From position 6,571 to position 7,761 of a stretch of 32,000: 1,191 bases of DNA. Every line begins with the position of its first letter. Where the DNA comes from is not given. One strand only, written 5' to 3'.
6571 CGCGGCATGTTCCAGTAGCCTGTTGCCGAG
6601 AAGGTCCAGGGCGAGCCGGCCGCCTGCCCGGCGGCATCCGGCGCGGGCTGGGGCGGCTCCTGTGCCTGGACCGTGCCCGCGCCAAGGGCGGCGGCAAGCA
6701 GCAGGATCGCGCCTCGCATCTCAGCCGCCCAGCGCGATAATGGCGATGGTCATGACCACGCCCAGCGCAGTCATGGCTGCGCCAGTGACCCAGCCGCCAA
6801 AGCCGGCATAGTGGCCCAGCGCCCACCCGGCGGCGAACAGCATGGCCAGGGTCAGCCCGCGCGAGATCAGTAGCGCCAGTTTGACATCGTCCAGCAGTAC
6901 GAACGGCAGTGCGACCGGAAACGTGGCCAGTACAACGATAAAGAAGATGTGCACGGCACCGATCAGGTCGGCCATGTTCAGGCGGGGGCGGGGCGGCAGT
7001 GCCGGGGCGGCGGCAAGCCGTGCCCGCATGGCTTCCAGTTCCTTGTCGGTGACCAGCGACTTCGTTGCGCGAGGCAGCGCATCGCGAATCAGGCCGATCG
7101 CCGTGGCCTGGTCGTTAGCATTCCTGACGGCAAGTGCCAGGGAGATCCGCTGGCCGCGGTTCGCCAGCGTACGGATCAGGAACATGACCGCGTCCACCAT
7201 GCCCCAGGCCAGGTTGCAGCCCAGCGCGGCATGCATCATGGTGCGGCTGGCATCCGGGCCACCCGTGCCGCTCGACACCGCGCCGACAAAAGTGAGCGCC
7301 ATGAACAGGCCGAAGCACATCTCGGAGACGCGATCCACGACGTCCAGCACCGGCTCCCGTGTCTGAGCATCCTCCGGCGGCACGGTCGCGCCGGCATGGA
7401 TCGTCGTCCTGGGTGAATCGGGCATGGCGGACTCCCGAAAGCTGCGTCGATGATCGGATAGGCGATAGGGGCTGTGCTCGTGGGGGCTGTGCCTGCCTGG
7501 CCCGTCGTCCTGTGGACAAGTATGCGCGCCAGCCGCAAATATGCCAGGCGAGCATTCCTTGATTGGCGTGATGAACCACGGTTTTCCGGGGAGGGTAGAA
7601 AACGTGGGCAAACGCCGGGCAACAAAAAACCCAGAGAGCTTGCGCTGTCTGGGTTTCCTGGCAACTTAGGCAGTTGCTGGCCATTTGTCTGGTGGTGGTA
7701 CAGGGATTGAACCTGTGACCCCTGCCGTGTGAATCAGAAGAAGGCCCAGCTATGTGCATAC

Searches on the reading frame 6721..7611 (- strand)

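Call 15: search_protein_families(library=pfam, proteins=[window:6721-7611:-], max_evalue=0.01)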
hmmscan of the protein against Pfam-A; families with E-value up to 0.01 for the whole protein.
window:6721-7611:- (296 aa): 1 family
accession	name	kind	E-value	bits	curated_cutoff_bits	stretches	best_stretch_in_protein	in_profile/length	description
PF01988.24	VIT1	-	0.00035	20.9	28.1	1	179-295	99-213/214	VIT family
